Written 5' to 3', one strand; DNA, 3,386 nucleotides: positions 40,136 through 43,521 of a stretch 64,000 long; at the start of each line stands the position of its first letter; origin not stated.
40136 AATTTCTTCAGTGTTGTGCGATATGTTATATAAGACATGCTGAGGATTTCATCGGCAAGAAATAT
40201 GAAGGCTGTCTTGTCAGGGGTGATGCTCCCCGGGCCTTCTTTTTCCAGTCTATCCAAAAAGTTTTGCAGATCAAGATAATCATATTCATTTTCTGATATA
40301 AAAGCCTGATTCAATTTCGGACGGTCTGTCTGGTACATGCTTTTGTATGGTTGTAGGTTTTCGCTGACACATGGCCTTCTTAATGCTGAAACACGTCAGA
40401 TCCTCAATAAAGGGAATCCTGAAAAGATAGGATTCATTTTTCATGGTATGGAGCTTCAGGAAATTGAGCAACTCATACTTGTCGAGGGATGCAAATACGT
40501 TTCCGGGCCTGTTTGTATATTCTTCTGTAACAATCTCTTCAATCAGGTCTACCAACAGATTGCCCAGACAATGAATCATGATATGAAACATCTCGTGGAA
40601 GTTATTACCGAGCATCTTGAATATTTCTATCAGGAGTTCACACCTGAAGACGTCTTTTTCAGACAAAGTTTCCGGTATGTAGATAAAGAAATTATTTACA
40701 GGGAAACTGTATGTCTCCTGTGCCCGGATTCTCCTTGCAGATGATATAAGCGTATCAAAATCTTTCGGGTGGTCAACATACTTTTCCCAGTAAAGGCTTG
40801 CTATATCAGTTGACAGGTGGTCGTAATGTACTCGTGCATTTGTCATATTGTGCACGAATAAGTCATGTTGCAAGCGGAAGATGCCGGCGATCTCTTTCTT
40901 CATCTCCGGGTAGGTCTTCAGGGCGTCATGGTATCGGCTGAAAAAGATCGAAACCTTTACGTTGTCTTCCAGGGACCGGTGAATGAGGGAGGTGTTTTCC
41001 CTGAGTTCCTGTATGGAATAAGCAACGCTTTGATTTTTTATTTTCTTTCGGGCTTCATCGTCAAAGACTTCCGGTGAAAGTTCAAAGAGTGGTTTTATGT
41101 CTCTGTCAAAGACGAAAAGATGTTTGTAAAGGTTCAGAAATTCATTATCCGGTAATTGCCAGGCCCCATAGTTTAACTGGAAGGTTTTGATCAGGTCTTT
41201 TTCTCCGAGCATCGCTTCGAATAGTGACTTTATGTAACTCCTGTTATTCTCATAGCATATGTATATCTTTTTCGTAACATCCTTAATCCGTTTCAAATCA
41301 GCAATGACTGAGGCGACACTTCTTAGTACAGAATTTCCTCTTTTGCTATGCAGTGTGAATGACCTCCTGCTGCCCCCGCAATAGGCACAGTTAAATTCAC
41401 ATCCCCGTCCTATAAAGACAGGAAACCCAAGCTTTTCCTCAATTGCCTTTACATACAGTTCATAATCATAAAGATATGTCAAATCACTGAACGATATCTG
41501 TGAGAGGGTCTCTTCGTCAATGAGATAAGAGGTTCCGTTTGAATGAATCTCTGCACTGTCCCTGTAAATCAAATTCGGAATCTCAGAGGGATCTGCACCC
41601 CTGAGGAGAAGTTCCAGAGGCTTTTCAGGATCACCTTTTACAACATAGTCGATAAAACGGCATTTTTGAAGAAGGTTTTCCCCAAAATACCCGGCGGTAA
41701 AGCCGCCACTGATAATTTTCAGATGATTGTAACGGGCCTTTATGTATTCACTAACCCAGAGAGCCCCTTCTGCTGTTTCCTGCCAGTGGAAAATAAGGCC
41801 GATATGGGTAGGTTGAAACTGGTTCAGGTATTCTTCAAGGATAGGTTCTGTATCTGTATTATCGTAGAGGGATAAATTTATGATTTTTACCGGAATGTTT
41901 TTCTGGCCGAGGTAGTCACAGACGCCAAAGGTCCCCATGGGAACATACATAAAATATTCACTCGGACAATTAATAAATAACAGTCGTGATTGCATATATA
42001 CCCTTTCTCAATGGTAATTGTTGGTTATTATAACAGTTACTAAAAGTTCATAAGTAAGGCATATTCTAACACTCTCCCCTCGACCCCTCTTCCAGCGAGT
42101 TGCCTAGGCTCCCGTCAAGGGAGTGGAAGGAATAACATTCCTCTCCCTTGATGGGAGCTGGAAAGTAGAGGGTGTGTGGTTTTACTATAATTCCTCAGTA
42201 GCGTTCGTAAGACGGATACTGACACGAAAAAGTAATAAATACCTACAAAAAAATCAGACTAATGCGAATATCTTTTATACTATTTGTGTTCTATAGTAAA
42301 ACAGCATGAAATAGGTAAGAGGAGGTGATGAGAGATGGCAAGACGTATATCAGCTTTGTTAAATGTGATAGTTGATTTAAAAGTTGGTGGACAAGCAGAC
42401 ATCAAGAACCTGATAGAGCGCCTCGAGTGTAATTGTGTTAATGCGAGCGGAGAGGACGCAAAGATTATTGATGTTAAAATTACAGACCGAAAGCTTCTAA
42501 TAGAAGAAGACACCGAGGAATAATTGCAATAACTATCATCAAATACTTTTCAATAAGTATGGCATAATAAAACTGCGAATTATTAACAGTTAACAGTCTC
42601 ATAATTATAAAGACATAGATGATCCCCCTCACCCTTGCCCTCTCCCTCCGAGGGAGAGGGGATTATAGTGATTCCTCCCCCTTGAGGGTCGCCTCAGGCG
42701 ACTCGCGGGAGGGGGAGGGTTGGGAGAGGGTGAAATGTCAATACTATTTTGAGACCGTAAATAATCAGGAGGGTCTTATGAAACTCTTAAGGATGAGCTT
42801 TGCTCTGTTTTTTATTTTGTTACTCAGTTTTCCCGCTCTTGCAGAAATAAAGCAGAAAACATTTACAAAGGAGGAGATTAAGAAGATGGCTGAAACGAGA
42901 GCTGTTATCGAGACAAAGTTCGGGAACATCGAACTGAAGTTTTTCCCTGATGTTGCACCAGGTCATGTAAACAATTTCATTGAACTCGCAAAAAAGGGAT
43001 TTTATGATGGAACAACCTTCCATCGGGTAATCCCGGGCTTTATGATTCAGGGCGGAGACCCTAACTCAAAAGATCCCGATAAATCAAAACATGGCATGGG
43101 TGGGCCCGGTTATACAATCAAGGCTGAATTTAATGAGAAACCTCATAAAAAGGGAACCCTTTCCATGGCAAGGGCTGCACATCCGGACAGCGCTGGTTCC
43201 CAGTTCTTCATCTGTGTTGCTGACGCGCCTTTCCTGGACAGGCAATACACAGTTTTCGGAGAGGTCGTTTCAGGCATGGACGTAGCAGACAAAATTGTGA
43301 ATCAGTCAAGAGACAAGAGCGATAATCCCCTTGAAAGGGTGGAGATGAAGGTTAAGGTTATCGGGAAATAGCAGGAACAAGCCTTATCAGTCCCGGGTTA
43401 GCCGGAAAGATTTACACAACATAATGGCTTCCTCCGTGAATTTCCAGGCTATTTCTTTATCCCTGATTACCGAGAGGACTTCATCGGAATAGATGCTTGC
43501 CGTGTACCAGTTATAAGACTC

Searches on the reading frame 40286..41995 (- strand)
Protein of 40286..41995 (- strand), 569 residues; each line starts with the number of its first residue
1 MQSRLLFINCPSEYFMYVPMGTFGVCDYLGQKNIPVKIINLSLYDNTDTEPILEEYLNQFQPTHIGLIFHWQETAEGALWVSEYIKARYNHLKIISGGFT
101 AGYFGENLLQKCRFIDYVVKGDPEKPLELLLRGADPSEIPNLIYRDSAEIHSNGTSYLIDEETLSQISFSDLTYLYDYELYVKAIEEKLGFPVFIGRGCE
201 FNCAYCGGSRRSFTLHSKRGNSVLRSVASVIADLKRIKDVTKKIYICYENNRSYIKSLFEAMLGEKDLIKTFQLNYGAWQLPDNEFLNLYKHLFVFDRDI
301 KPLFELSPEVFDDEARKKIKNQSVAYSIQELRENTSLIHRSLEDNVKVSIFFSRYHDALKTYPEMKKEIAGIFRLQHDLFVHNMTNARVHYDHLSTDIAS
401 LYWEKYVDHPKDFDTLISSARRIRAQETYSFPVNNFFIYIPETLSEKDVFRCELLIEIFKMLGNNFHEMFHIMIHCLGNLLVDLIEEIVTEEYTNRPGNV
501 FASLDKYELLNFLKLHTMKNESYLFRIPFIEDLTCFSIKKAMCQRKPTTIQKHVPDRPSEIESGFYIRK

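Call 71: search_protein_families(library=pfam, proteins=[window:40286-41995:-], max_evalue=0.0001)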
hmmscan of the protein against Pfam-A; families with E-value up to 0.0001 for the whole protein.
window:40286-41995:- (569 aa): 2 families
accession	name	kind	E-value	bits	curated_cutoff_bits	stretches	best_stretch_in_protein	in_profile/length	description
PF02310.24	B12-binding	-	5.3e-06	26.7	32.1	1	18-130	13-120/121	B12 binding domain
PF04055.27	Radical_SAM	-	1.7e-05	25.5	29.5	1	194-327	2-129/166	Radical SAM superfamily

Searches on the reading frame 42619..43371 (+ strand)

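Call 71: search_protein_families(library=pfam, proteins=[window:42619-43371:+], max_evalue=0.0001)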
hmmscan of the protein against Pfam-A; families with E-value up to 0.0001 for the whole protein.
window:42619-43371:+ (250 aa): 1 family
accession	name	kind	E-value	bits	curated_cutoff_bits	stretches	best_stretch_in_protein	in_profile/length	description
PF00160.26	Pro_isomerase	-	2.9e-53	180.8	21.7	1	96-244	3-155/159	Cyclophilin type peptidyl-prolyl cis-trans isomerase/CLD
